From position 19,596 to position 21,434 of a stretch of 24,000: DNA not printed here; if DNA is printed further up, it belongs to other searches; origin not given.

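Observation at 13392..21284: Six-gene envelope operon linking a YdjG/YdjI-type membrane module to two lipoproteins and a wall-anchored beta-helix protein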

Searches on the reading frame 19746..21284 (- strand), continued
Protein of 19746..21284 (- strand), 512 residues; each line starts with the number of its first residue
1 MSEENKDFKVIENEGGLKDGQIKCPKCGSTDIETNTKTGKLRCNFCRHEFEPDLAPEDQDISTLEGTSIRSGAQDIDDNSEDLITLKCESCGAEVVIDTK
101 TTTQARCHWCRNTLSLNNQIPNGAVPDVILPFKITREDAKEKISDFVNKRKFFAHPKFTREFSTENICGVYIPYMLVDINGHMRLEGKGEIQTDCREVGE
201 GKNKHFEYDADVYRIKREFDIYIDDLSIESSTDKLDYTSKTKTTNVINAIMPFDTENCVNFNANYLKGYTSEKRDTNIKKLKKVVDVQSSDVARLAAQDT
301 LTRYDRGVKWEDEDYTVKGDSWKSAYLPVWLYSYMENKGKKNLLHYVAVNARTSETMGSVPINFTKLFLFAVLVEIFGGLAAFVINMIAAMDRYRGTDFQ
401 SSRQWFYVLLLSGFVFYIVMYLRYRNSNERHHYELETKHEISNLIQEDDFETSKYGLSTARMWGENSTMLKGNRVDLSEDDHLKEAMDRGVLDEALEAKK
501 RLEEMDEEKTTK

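Call 42: search_protein_families(library=pfam, proteins=[P0096, P0099, P0114, P0082], max_evalue=1)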
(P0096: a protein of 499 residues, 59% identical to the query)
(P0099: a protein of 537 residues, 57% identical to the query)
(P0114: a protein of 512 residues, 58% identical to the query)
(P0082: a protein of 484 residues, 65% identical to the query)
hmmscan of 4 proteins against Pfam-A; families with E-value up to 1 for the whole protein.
P0096 (499 aa): 14 families
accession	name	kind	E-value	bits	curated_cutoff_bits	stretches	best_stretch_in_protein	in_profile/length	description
PF06467.20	zf-FCS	-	1.7e-05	25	22.4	2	111-131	2-24/39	MYM-type Zinc finger with FCS sequence motif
PF08271.17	Zn_Ribbon_TF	-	0.0012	18.8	29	1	31-54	2-25/43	TFIIB zinc-binding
PF13248.11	Zn_ribbon_3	-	0.0021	17.9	27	1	26-37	13-24/26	zinc-ribbon domain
PF09723.15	Zn_ribbon_8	-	0.0039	17.6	34.4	0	26-39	23-36/41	Zinc ribbon domain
PF12760.12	Zn_ribbon_IS1595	-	0.011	16.1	25.4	1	30-56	19-45/46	Transposase zinc-ribbon domain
PF02748.20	PyrI_C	-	0.019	15.2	23.4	0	44-60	29-45/48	Aspartate carbamoyltransferase regulatory chain, metal binding domain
PF05129.18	Zn_ribbon_Elf1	-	0.02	15.4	29.8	0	31-60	24-58/79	Transcription elongation factor Elf1 like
PF22191.2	IBR_1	-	0.047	14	27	1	31-58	5-31/47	IBR domain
PF07191.17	Zn_ribbon_6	-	0.063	13.7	25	0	31-62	2-30/67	Double zinc ribbon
PF22415.1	PSV_ORF131-like_dom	-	0.12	12.8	27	0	30-47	23-42/80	PSV_Hypothetical protein ORF131-like domain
PF24441.1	DUF7560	-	0.21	11.8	27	1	92-108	3-19/44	Family of unknown function (DUF7560)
PF07754.17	HVO_2753_ZBP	-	0.27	11.5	33.2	0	89-120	11-34/46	Small zinc finger protein HVO_2753-like, Zn-binding pocket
PF01667.23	Ribosomal_S27e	-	0.38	10.9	24.5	0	93-123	6-36/55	Ribosomal protein S27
PF01155.25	HypA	-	0.56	10.7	28.9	0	93-121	69-94/112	Hydrogenase/urease nickel incorporation, metallochaperone, hypA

P0099 (537 aa): 20 families
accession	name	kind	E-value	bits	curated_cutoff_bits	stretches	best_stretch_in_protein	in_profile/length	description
PF06467.20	zf-FCS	-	7.4e-05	22.9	22.4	1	147-165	4-24/39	MYM-type Zinc finger with FCS sequence motif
PF13248.11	Zn_ribbon_3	-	0.0014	18.5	27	1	60-71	13-24/26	zinc-ribbon domain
PF08271.17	Zn_Ribbon_TF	-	0.0024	17.8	29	1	65-88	2-25/43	TFIIB zinc-binding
PF02748.20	PyrI_C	-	0.0058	16.9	23.4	0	77-96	28-47/48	Aspartate carbamoyltransferase regulatory chain, metal binding domain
PF22191.2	IBR_1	-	0.007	16.7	27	1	65-92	5-31/47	IBR domain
PF07282.18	Cas12f1-like_TNB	-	0.0097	16.5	26.3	0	43-91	10-49/60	Cas12f1-like, TNB domain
PF12760.12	Zn_ribbon_IS1595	-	0.018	15.4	25.4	1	64-90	19-45/46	Transposase zinc-ribbon domain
PF09723.15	Zn_ribbon_8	-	0.022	15.2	34.4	0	130-155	7-34/41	Zinc ribbon domain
PF01667.23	Ribosomal_S27e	-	0.037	14.2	24.5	1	127-157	6-36/55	Ribosomal protein S27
PF10470.14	AKAP7_RIRII_bdg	-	0.038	14.5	22.7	1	30-64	21-54/57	PKA-RI-RII subunit binding domain of A-kinase anchor protein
PF07191.17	Zn_ribbon_6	-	0.07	13.6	25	0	65-94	2-28/67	Double zinc ribbon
PF15616.11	TerY_C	-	0.12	12.9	28.4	0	125-161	82-116/129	TerY-C metal binding domain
PF12812.13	PDZ_1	-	0.12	12.9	28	1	256-300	20-64/78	PDZ-like domain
PF05129.18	Zn_ribbon_Elf1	-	0.19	12.3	29.8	1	60-95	19-59/79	Transcription elongation factor Elf1 like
PF09788.14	Tmemb_55A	-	0.19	11.3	30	1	125-164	147-186/248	Transmembrane protein 55A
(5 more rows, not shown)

P0114 (512 aa): 22 families
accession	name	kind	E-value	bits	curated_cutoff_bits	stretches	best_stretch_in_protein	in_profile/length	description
PF06467.20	zf-FCS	-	0.00029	21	22.4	1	122-141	3-24/39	MYM-type Zinc finger with FCS sequence motif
PF08271.17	Zn_Ribbon_TF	-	0.002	18.1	29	1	41-65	2-26/43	TFIIB zinc-binding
PF13248.11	Zn_ribbon_3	-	0.0027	17.6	27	1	36-47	13-24/26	zinc-ribbon domain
PF07282.18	Cas12f1-like_TNB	-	0.0036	17.9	26.3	0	100-132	5-37/60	Cas12f1-like, TNB domain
PF09723.15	Zn_ribbon_8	-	0.0059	17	34.4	0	105-131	6-34/41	Zinc ribbon domain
PF12760.12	Zn_ribbon_IS1595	-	0.0071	16.7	25.4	1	40-66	19-45/46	Transposase zinc-ribbon domain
PF05129.18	Zn_ribbon_Elf1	-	0.0092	16.5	29.8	0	41-69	24-57/79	Transcription elongation factor Elf1 like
PF02748.20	PyrI_C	-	0.012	15.8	23.4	0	54-70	29-45/48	Aspartate carbamoyltransferase regulatory chain, metal binding domain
PF09788.14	Tmemb_55A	-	0.025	14.2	30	1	100-140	146-186/248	Transmembrane protein 55A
PF22191.2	IBR_1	-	0.065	13.6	27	1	41-68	5-31/47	IBR domain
PF07191.17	Zn_ribbon_6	-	0.073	13.5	25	0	106-136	2-29/67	Double zinc ribbon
PF07754.17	HVO_2753_ZBP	-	0.078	13.2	33.2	0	96-130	8-34/46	Small zinc finger protein HVO_2753-like, Zn-binding pocket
PF01667.23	Ribosomal_S27e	-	0.17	12.1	24.5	1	104-133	7-36/55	Ribosomal protein S27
PF22415.1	PSV_ORF131-like_dom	-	0.18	12.2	27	0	40-57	23-42/80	PSV_Hypothetical protein ORF131-like domain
PF19133.5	DUF5816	-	0.19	12.4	26.9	0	42-75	37-69/72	Family of unknown function (DUF5816)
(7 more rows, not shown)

P0082 (484 aa): 21 families
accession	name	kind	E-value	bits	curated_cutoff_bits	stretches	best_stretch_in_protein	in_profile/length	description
PF06467.20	zf-FCS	-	0.00021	21.4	22.4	1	101-120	3-24/39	MYM-type Zinc finger with FCS sequence motif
PF09723.15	Zn_ribbon_8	-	0.001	19.5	34.4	0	40-58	7-25/41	Zinc ribbon domain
PF08271.17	Zn_Ribbon_TF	-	0.0014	18.5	29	1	21-44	2-25/43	TFIIB zinc-binding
PF01155.25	HypA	-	0.0032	17.9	28.9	1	13-62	64-110/112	Hydrogenase/urease nickel incorporation, metallochaperone, hypA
PF07191.17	Zn_ribbon_6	-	0.0039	17.6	25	1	20-54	1-32/67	Double zinc ribbon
PF10122.14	Zn_ribbon_Com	-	0.0048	16.8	22.9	0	19-27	24-32/52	Mu-like prophage protein Com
PF12760.12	Zn_ribbon_IS1595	-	0.005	17.2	25.4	1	17-46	17-45/46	Transposase zinc-ribbon domain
PF07282.18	Cas12f1-like_TNB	-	0.0069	17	26.3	0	81-111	7-37/60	Cas12f1-like, TNB domain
PF06044.18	DpnI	-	0.012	15.7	26.7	1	13-55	25-70/183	Dam-replacing family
PF02748.20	PyrI_C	-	0.015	15.6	23.4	0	32-49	27-44/48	Aspartate carbamoyltransferase regulatory chain, metal binding domain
PF13248.11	Zn_ribbon_3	-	0.027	14.4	27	0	18-27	15-24/26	zinc-ribbon domain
PF05129.18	Zn_ribbon_Elf1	-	0.035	14.7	29.8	1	11-50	14-58/79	Transcription elongation factor Elf1 like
PF01667.23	Ribosomal_S27e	-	0.036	14.2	24.5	1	83-112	7-36/55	Ribosomal protein S27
PF14354.12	Lar_restr_allev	-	0.058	14.1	28.6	0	40-95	5-37/58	Restriction alleviation protein Lar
PF22191.2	IBR_1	-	0.068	13.5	27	1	20-48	4-31/47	IBR domain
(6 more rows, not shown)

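Call 48: search_protein_representatives(alignment_id=A1)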
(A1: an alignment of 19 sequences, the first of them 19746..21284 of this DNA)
Query: 19 sequences, 508 profile positions. Proteins with E-value up to 0.001 (for the whole library): 4112; up to 1e-10: 2268; up to 1e-30: 324. The best 150 are listed.
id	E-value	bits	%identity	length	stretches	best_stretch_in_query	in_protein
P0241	8.9e-213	724.1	-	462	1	4-471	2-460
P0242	8.8e-206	701.0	-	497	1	6-487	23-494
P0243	1.5e-201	687.1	-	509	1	4-480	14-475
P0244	8.8e-192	654.8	-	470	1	6-475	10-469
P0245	9.2e-189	644.9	-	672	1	11-475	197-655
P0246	1.6e-184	630.9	-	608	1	11-478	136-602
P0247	1.0e-182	624.9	-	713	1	13-481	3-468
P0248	4.1e-182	622.9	-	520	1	17-480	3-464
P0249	3.1e-177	606.8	-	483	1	6-471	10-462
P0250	3.7e-165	567.0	-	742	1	9-500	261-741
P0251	5.0e-163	560.0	-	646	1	6-496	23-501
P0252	1.6e-162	558.3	-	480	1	24-477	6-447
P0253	5.0e-161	553.4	-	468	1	10-481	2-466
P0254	8.0e-160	549.4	-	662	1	17-482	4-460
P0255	9.5e-160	549.2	-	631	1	14-480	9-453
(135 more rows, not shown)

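Call 61: search_protein_families(library=pfam, alignment_id=A5, max_evalue=0.001)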
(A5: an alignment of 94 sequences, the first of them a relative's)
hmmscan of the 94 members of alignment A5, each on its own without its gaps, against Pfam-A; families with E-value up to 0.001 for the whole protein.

A. member 1, L006:1444-2175:+ (243 aa): 1 family
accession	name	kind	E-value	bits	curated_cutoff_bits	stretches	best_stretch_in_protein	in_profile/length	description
PF02581.23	TMP-TENI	-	6.3e-50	169.5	27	1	37-214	1-179/180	Thiamine monophosphate synthase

B. families by the number of members that match (of 94 scanned): 70 families (the first 25 are shown)
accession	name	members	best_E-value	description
PF13240.11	Zn_Ribbon_1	9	3e-07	zinc-ribbon domain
PF07833.16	Cu_amine_oxidN1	8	5e-46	Copper amine oxidase N-terminal domain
PF12773.13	DZR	7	0.00012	Double zinc ribbon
PF04893.22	Yip1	6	1.2e-10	Yip1 domain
PF00196.25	GerE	5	1e-16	Bacterial regulatory proteins, luxR family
PF14903.11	WG_beta_rep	4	3.6e-17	WG containing repeat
PF25137.1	ADH_Fe_C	3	6e-63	Fe-containing alcohol dehydrogenase family, C-terminal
PF00465.25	Fe-ADH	3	2.3e-52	Iron-containing alcohol dehydrogenase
PF01368.27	DHH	3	2.5e-23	DHH family, N-terminal domain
PF00395.25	SLH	3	1.5e-18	S-layer homology domain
PF16729.10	DUF5067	3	9.7e-17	Domain of unknown function (DUF5067)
PF13685.12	Fe-ADH_2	3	8.1e-16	Iron-containing alcohol dehydrogenase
PF13472.12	Lipase_GDSL_2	3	2.7e-14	GDSL-like Lipase/Acylhydrolase family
PF13519.12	VWA_2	3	5.7e-14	von Willebrand factor type A domain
PF02272.25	DHHA1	3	2.7e-11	DHHA1 domain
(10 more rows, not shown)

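Call 69: search_solved_structures(query=A1, max_evalue=1)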
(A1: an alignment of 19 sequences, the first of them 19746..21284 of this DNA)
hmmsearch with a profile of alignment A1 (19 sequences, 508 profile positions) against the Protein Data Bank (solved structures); distinct sequences matched with E-value up to 1: 21.
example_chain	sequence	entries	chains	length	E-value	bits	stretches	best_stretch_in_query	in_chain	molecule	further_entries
1vd4_A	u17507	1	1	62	0.0021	20.1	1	16-55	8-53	Transcription initiation factor IIE, alpha subunit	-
8byq_W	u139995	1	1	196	0.0058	18.7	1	15-61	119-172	General transcription factor IIE subunit 1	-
5gpy_A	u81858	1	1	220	0.0074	18.3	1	15-61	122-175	General transcription factor IIE subunit 1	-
7nvx_W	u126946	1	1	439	0.025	16.6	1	15-60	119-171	General transcription factor IIE subunit 1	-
29tk_W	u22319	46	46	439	0.025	16.6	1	15-60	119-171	General transcription factor IIE subunit 1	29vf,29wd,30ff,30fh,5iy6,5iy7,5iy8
4qiw_P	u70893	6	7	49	0.06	15.3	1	87-112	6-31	DNA-directed RNA polymerase subunit P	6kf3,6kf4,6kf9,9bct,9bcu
8ein_A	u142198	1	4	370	0.17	13.8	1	50-110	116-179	Succinylglutamate desuccinylase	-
8eip_A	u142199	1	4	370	0.17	13.8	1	50-110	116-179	Succinylglutamate desuccinylase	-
6sw9_W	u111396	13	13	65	0.17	13.8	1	85-115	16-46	30S ribosomal protein S27e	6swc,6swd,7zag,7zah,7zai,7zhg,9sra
7oqy_Y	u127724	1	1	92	0.25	13.3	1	8-52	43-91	DNA-directed RNA polymerase, subunit M (RpoM-2)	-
4v4n_BW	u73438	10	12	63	0.26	13.3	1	84-115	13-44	30S ribosomal protein S27E | 30S ribosomal protein eS27 | Small ribosomal subunit protein eS27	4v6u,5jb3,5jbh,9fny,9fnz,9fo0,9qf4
6tmf_Y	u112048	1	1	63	0.31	13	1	84-115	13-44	30S ribosomal protein S27e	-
9v1j_sC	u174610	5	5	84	0.58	12.1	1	22-48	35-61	Small ribosomal subunit protein eS27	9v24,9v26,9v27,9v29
9v21_sC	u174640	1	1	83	0.58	12.1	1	22-48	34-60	Small ribosomal subunit protein eS27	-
3g4s_Z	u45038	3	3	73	0.62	12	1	12-52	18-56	50S ribosomal protein L37Ae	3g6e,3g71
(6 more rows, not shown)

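Call 71: fold_search(model_id=the predicted structure, library=pdb)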
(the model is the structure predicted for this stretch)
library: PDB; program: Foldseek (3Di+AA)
matches with E <= 10: 283; with E <= 0.001: 0
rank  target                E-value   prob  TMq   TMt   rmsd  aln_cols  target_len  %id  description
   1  3qtd_B                1.4e-02  0.12  0.07  0.08  28.8       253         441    9  Crystal structure of putative modulator of gyrase (PmbA) from Pseudomonas aeruginosa PAO1 (released 2011-03-30)
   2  3qtd_A                1.8e-02  0.10  0.07  0.07  28.6       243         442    9  Crystal structure of putative modulator of gyrase (PmbA) from Pseudomonas aeruginosa PAO1 (released 2011-03-30)
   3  5njc_A                2.0e-02  0.06  0.06  0.06  25.6       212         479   11  E. coli Microcin-processing metalloprotease TldD/E (TldD E263A mutant) with hexapeptide bound (released 2017-10-04)
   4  5njf_A                2.4e-02  0.07  0.06  0.07  26.7       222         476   11  E. coli Microcin-processing metalloprotease TldD/E (TldD H262A mutant) with pentapeptide bound (released 2017-10-04)
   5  5njc_C                3.6e-02  0.06  0.06  0.07  25.6       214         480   12  E. coli Microcin-processing metalloprotease TldD/E (TldD E263A mutant) with hexapeptide bound (released 2017-10-04)
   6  5nj5_A                4.8e-02  0.04  0.06  0.06  25.5       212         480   11  E. coli Microcin-processing metalloprotease TldD/E with phosphate bound (released 2017-10-04)
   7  5nj5_C                5.3e-02  0.04  0.06  0.06  25.9       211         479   12  E. coli Microcin-processing metalloprotease TldD/E with phosphate bound (released 2017-10-04)
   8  5njf_C                5.7e-02  0.06  0.07  0.07  25.5       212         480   11  E. coli Microcin-processing metalloprotease TldD/E (TldD H262A mutant) with pentapeptide bound (released 2017-10-04)
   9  3tv9                  1.0e-01  0.05  0.07  0.08  29.0       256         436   10  Crystal Structure of Putative Peptide Maturation Protein from Shigella flexneri (released 2011-10-05)
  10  7vcf_I                1.3e-01  0.07  0.06  0.08  24.1       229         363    5  Cryo-EM structure of Chlamydomonas TOC-TIC supercomplex (released 2022-11-30)
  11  5nj5_B                2.7e-01  0.03  0.07  0.08  29.9       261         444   10  E. coli Microcin-processing metalloprotease TldD/E with phosphate bound (released 2017-10-04)
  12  5nj9_D                3.4e-01  0.03  0.07  0.08  29.6       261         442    9  E. coli Microcin-processing metalloprotease TldD/E with DRVY angiotensin fragment bound (released 2017-10-04)
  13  9nh2_A                3.6e-01  0.02  0.05  0.10  30.5       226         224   10  In situ cryo-EM structure of porin III of the Legionella Dot/Icm T4SS machine (released 2025-09-17)
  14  4b61_A                4.2e-01  0.02  0.05  0.06  21.1       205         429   10  In meso structure of alginate transporter, AlgE, from Pseudomoas aeruginosa, PAO1. Crystal form 3. (released 2013-07-17)
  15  8jov_0                4.4e-01  0.05  0.07  0.07  23.1       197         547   11  Portal-tail complex of phage GP4 (released 2023-11-01)
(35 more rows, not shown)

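Call 72: search_dna_similar(query=window:19746-21284:-, collection=phages, mode=protein, max_rows=10)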
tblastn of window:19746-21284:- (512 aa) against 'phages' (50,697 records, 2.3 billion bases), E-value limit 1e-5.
Records with a match: 8; places in all: 8; records where one place covers at least 80% of the query: 1.
Best place of each record, by identity: <60% 8.
By first word of the organism name: Bacteriophage 5; Listeria 2; Enterococcus 1.
By host as written in the record: - 5; Listeria monocytogenes 2; Enterococcus faecalis 1.
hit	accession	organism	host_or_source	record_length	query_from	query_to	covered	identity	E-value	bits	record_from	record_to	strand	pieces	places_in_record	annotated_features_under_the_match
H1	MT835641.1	Bacteriophage sp.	human fecal samples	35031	9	467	90%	40.5%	1e-114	378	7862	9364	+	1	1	record has no annotation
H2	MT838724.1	Bacteriophage sp.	human fecal samples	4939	21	385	71%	25.4%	1e-25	117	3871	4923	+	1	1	record has no annotation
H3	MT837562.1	Bacteriophage sp.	human fecal samples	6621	22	394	73%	24.7%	2e-34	144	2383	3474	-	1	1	record has no annotation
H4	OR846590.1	Enterococcus phage Efs 1-1-1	Enterococcus faecalis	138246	23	369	68%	24.6%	2e-26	120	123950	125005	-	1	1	record has no annotation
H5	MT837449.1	Bacteriophage sp.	human fecal samples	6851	23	376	69%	23.5%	3e-19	97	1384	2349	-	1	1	record has no annotation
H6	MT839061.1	Bacteriophage sp.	human fecal samples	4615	23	304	55%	27.3%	2e-25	116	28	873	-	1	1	record has no annotation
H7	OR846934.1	Listeria phage LM 4-11-1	Listeria monocytogenes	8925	65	347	55%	25.5%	2e-19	98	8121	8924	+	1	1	record has no annotation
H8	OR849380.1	Listeria phage LM 4-14-1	Listeria monocytogenes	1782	129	385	50%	26.8%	3e-14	81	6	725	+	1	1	record has no annotation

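Call 73: search_dna_similar(query=window:19746-21284:-, collection=plasmids, mode=protein, max_rows=15)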
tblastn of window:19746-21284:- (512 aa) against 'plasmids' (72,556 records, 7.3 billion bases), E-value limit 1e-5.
Records with a match: 8; places in all: 8; records where one place covers at least 80% of the query: 0.
Best place of each record, by identity: <60% 8.
By first word of the organism name: Paracoccus 5; Vibrio 2; Enterococcus 1.
By predicted mobility (MOB-suite, as given by PLSDB): non-mobilizable 5; conjugative 3.
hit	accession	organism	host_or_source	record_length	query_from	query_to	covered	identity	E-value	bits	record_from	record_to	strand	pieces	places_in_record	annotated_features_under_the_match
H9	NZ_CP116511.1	Enterococcus gallinarum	Bos taurus,whole organism,fecal sample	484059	13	385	73%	27.1%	5e-30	132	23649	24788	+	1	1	hypothetical protein | SPFH domain-containing protein | TPM domain-containing protein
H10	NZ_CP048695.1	Vibrio coralliilyticus OCN008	coral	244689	23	388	71%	24.0%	3e-13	81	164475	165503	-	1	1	hypothetical protein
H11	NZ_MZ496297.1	Vibrio sp.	-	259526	23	388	71%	24.0%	3e-13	81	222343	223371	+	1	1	hypothetical protein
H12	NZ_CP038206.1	Paracoccus pantotrophus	single cell,soil associated with ...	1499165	55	367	61%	23.8%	6e-9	66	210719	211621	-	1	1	none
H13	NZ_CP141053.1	Paracoccus denitrificans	-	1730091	23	367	67%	20.8%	2e-8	65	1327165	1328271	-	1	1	none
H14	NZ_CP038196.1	Paracoccus versutus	single cell,soil adjacent to the roots ...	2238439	55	367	61%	21.5%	5e-8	64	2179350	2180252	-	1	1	none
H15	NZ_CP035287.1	Paracoccus versutus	whole organism,soil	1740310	55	367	61%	21.4%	2e-7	62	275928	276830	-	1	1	none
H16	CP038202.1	Paracoccus ferrooxidans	single cell,bioreactor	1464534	55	367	61%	21.2%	1e-7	62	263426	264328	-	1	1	zinc ribbon domain-containing protein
